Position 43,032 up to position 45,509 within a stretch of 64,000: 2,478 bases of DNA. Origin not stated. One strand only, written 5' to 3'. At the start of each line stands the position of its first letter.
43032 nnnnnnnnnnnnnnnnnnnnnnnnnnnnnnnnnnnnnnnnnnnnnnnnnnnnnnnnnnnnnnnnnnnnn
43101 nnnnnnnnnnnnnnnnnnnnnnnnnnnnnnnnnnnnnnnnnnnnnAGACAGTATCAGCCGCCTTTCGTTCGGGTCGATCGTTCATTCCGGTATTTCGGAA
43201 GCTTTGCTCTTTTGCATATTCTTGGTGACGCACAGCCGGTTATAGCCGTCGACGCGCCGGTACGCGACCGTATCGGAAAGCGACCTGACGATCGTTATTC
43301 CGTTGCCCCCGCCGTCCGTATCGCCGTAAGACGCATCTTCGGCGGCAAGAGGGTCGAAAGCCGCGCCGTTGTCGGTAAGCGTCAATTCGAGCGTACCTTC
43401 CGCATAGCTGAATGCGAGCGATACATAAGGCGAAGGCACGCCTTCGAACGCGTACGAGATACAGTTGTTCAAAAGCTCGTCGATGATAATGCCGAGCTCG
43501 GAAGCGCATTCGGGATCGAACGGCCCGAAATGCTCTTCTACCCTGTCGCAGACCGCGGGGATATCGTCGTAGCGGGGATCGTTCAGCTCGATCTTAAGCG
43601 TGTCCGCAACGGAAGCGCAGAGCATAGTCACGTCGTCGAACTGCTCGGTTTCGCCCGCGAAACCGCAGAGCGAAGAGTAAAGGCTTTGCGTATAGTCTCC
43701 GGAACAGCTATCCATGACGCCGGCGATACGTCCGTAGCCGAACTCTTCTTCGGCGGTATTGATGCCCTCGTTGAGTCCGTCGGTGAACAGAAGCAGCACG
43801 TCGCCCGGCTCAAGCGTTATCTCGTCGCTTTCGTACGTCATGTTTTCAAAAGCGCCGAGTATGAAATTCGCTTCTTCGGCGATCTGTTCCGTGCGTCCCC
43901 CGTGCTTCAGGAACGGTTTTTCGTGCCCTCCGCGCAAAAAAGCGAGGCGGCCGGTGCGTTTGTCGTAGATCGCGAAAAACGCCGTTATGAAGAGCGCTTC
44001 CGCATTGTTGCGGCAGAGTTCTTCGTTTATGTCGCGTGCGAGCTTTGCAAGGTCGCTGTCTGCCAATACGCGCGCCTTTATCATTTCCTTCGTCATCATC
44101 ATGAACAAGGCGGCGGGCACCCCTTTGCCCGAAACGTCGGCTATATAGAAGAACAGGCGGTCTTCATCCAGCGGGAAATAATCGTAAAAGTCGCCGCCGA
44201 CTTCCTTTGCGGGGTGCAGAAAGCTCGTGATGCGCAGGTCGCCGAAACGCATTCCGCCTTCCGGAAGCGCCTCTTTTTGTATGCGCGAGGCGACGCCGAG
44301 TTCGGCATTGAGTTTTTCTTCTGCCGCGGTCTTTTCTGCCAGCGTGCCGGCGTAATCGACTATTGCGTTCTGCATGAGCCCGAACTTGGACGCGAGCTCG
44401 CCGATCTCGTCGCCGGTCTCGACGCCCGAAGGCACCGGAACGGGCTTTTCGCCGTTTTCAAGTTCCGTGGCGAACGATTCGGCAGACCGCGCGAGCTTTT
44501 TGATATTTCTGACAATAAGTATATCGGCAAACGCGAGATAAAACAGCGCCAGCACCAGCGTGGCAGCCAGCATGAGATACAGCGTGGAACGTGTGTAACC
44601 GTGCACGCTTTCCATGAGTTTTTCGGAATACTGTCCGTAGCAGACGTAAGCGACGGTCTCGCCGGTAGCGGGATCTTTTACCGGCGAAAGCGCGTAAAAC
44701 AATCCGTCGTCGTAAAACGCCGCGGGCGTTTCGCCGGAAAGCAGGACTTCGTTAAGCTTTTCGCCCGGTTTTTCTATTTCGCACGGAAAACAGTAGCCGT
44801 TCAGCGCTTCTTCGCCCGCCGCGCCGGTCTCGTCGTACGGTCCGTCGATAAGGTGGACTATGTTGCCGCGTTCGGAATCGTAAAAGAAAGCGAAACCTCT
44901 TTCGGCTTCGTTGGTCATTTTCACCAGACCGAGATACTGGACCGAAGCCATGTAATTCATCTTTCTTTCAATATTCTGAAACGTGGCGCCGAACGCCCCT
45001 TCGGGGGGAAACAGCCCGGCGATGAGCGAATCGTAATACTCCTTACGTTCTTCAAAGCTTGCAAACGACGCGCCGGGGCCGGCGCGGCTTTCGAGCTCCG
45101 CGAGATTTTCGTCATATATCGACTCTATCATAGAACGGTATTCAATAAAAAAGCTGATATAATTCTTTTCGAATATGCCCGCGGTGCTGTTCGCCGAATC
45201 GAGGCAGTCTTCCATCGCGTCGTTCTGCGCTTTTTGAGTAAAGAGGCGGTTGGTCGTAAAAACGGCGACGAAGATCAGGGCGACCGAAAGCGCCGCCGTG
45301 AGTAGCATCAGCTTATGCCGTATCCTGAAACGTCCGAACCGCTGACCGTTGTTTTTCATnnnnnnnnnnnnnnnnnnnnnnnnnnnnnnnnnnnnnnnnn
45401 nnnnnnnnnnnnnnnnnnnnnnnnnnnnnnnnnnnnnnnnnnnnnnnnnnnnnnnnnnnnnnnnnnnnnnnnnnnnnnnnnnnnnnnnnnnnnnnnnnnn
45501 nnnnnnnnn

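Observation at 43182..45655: Self-contained partner-switching pair (STAS + sensor-HAMP-PP2C-RsbW-kinase fusion) with no sigma factor, embedded in a biosynthetic operon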

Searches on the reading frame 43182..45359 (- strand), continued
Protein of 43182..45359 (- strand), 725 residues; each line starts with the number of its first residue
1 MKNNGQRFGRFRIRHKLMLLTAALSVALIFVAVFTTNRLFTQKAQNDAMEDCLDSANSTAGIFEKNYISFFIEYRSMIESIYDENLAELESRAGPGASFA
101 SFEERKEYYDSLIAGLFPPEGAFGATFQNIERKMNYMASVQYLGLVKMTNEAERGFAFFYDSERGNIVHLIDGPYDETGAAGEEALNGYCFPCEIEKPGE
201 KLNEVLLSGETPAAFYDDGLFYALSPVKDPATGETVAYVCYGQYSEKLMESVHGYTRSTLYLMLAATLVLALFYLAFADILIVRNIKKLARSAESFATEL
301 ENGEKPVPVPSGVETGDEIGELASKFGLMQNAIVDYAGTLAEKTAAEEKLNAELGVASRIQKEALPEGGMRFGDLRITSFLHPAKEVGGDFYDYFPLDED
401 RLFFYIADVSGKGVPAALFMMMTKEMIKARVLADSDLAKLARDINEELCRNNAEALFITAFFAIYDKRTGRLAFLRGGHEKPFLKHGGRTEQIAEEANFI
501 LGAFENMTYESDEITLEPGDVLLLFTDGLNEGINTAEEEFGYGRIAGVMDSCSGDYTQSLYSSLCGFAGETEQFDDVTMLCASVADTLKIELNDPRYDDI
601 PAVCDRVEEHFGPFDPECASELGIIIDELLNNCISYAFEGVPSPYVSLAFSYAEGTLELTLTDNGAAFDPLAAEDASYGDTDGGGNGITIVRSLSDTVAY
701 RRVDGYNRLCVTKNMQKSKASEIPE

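Call 24: find_encoding_contigs(protein=P0028, flank=10000, max_places=1)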
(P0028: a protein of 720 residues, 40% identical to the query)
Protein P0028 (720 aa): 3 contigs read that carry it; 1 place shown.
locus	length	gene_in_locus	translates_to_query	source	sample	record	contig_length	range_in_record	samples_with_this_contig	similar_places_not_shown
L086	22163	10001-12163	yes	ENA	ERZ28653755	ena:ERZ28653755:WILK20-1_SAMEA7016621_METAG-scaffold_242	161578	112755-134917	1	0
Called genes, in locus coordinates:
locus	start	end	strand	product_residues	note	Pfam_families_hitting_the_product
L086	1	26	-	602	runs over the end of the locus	PF17297:PEPCK_N, PF00821:PEPCK_GTP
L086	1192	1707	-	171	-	PF14512:TM1586_NiRdase (faint), PF00881:Nitroreductase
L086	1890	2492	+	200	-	PF01648:ACPS (weak)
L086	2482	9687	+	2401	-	PF00668:Condensation, PF00501:AMP-binding, PF00550:PP-binding, PF00668:Condensation, PF00501:AMP-binding, PF01073:3Beta_HSD, PF01370:Epimerase, PF04321:RmlD_sub_bind, +5 more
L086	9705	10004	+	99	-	PF01740:STAS, PF13466:STAS_2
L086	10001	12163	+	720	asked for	PF07228:SpoIIE, PF13581:HATPase_c_2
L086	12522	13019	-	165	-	-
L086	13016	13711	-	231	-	-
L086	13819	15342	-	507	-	PF17651:Raco_middle, PF14574:RACo_C_ter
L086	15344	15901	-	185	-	PF10050:DUF2284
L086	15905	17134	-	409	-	-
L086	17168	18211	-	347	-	PF01208:URO-D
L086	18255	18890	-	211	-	PF02607:B12-binding_2, PF02310:B12-binding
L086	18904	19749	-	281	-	PF02574:S-methyl_trans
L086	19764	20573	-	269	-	PF12833:HTH_18, PF00165:HTH_AraC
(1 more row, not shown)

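Call 25: find_encoding_contigs(protein=P0044, flank=10000, max_places=1)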
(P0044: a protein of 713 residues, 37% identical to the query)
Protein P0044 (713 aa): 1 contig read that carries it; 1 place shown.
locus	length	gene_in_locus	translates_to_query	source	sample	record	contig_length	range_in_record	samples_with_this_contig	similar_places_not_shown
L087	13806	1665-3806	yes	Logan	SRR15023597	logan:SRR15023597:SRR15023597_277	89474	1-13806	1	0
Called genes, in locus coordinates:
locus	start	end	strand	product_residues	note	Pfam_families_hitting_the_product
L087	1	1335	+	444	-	?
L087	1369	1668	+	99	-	PF01740:STAS, PF13466:STAS_2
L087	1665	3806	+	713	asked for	PF07228:SpoIIE, PF13581:HATPase_c_2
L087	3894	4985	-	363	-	PF07885:Ion_trans_2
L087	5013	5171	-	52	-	-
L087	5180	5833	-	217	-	PF00596:Aldolase_II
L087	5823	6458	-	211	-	PF00596:Aldolase_II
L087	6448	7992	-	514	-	PF00370:FGGY_N, PF02782:FGGY_C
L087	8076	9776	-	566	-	PF00202:Aminotran_3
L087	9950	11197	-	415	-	PF05343:Peptidase_M42 (weak), PF04389:Peptidase_M28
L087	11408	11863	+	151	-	PF01668:SmpB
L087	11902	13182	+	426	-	PF01053:Cys_Met_Meta_PP, PF01212:Beta_elim_lyase (faint)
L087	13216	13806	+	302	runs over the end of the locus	PF04204:HTS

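Call 42: search_protein_families(library=pfam, proteins=[L081:7947-9701:+], max_evalue=0.001)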
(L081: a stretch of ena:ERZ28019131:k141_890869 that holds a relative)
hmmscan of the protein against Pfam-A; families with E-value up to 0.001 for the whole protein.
L081:7947-9701:+ (584 aa): 2 families
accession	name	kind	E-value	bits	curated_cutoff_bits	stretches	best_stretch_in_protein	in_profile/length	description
PF01554.23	MatE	-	3.3e-20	72.9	24.9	1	19-174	1-156/161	MatE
PF13581.12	HATPase_c_2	-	7.6e-11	42.6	27.4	1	466-567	7-116/127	Histidine kinase-like ATPase domain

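Call 64: list_cluster_members(proteins=[window:43182-45359:-, window:45356-45655:-, window:42237-43145:-, window:57112-58020:-, window:55172-56605:-])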
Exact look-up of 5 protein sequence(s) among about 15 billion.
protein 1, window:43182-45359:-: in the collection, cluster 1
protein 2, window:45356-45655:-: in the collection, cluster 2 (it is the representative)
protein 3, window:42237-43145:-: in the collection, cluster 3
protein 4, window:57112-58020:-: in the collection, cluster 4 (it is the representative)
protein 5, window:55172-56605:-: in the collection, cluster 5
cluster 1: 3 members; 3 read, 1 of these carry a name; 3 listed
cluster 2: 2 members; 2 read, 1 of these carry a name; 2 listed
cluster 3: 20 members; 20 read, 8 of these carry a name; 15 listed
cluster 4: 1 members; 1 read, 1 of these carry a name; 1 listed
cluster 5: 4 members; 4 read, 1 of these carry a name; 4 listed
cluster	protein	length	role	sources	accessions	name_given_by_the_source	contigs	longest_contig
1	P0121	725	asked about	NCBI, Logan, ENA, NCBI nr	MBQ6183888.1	MAG: SpoIIE family protein phosphatase [Clostridia bacterium] | SpoIIE family protein phosphatase [Clostridia bacterium]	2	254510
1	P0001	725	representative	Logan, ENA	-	-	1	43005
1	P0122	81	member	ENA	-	-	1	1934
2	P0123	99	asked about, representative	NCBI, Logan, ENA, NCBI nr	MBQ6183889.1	MAG: STAS domain-containing protein [Clostridia bacterium] | STAS domain-containing protein [Clostridia bacterium]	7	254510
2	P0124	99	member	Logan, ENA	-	-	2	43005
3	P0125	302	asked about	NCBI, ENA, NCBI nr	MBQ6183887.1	MAG: DUF4434 domain-containing protein [Clostridia bacterium] | DUF4434 domain-containing protein [Clostridia bacterium]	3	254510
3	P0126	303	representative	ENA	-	-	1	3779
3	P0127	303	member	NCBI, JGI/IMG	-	hypothetical protein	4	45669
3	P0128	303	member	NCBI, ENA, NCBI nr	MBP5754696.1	MAG: DUF4434 domain-containing protein [Clostridia bacterium] | DUF4434 domain-containing protein [Clostridia bacterium]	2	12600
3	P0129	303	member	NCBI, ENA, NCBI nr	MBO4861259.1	MAG: DUF4434 domain-containing protein [Clostridia bacterium] | DUF4434 domain-containing protein [Clostridia bacterium]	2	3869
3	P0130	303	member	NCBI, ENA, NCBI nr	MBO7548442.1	MAG: DUF4434 domain-containing protein [Clostridia bacterium] | DUF4434 domain-containing protein [Clostridia bacterium]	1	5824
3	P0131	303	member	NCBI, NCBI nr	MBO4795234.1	MAG: DUF4434 domain-containing protein [Clostridia bacterium] | DUF4434 domain-containing protein [Clostridia bacterium]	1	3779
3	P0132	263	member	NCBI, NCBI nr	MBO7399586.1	MAG: DUF4434 domain-containing protein, partial [Clostridia bacterium] | DUF4434 domain-containing protein [Clostridia bacterium]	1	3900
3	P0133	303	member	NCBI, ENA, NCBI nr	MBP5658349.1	MAG: DUF4434 domain-containing protein [Clostridia bacterium] | DUF4434 domain-containing protein [Clostridia bacterium]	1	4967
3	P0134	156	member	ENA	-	-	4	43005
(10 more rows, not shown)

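Call 72: search_protein_families(library=ncbifam, proteins=[window:43182-45359:-, L081:7947-9701:+], max_evalue=0.001)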
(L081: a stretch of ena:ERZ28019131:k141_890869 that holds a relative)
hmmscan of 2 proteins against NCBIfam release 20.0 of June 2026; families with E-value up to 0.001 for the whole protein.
window:43182-45359:- (725 aa): 6 families
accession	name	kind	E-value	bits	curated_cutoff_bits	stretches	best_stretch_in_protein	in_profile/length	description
NF038263.1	prot_phos_SiaA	equivalog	1.2e-20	73.7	700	1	262-582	311-655/658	biofilm regulation protein phosphatase SiaA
NF045505.1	RR_RssB_Pseudo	equivalog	8.9e-15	54.6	700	1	355-533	157-342/394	two-component system response regulator RssB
TIGR02865.1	spore_II_E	equivalog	3.7e-09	35.2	490.8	1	385-537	564-715/764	stage II sporulation protein E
NF003144.0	PRK04069.1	equivalog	0.00015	21.1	145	1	622-720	43-148/161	anti-sigma B factor RsbW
NF041045.1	RsbA_anti_sig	subfamily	0.00018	20.9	210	1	616-703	209-292/303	anti-sigma factor RsbA family regulatory protein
TIGR01924.1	rsbW_low_gc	equivalog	0.00053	19.4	155.05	0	621-720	42-148/159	anti-sigma B factor RsbW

L081:7947-9701:+ (584 aa): 4 families
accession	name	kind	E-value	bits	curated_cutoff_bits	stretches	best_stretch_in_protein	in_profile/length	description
NF007130.1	PRK09575.1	equivalog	8.3e-20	71.4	445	1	9-435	4-432/435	MATE family efflux transporter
TIGR00797.1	matE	subfamily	3.7e-16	59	147.4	1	20-399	2-381/396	MATE family efflux transporter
NF000217.1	MATE_multi_FepA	equivalog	8.9e-12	44.8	900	1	12-411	16-416/443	multidrug efflux MATE transporter FepA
NF003144.0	PRK04069.1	equivalog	3.6e-05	23.2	145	1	486-547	38-99/161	anti-sigma B factor RsbW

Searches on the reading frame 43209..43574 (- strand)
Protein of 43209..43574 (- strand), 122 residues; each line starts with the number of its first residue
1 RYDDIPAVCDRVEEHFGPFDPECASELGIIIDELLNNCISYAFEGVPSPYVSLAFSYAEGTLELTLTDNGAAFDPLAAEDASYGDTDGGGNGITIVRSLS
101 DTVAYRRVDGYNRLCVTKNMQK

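Call 78: search_solved_structures(query=A4, max_evalue=0.01, show_alignments=2)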
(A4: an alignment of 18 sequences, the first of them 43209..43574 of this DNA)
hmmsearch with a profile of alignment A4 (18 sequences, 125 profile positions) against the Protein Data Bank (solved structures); distinct sequences matched with E-value up to 0.01: 15.
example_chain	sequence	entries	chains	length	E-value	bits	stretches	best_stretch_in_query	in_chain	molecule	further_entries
6m36_A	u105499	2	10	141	1.7e-12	50.5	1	19-114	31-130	Serine-protein kinase RsbW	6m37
1tid_A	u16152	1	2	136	3.3e-08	36.6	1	14-110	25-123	Anti-sigma F factor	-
1til_A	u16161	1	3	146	3.7e-08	36.5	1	14-111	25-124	Anti-sigma F factor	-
1th8_A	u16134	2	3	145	3.9e-08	36.4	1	14-111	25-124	Anti-sigma F factor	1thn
1l0o_A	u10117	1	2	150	3.9e-08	36.4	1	15-111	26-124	Anti-sigma F factor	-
9qih_A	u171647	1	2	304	6.4e-05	26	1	51-114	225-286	SenB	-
4i5s_A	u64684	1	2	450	0.00018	24.5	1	24-103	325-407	Putative histidine kinase CovS; VicK-like protein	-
4r39_A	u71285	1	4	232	0.0013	21.8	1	10-71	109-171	Blue-light-activated histidine kinase 2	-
5uht_A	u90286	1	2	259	0.0018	21.3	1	24-72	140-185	Sensor histidine kinase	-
3dge_A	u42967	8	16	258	0.0018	21.3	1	24-72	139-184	Sensor protein | Histidine kinase | Sensor histidine kinase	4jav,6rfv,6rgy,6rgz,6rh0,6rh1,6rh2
6azr_A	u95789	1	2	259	0.0018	21.3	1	24-72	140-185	Sensor histidine kinase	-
2c2a_A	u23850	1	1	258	0.0018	21.3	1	24-72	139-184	SENSOR HISTIDINE KINASE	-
6rh7_A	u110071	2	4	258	0.0019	21.3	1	24-72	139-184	Sensor histidine kinase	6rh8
4jas_A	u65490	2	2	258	0.0031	20.6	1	24-72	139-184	Histidine kinase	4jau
4r3a_A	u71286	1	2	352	0.0033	20.5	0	11-71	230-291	Blue-light-activated histidine kinase 2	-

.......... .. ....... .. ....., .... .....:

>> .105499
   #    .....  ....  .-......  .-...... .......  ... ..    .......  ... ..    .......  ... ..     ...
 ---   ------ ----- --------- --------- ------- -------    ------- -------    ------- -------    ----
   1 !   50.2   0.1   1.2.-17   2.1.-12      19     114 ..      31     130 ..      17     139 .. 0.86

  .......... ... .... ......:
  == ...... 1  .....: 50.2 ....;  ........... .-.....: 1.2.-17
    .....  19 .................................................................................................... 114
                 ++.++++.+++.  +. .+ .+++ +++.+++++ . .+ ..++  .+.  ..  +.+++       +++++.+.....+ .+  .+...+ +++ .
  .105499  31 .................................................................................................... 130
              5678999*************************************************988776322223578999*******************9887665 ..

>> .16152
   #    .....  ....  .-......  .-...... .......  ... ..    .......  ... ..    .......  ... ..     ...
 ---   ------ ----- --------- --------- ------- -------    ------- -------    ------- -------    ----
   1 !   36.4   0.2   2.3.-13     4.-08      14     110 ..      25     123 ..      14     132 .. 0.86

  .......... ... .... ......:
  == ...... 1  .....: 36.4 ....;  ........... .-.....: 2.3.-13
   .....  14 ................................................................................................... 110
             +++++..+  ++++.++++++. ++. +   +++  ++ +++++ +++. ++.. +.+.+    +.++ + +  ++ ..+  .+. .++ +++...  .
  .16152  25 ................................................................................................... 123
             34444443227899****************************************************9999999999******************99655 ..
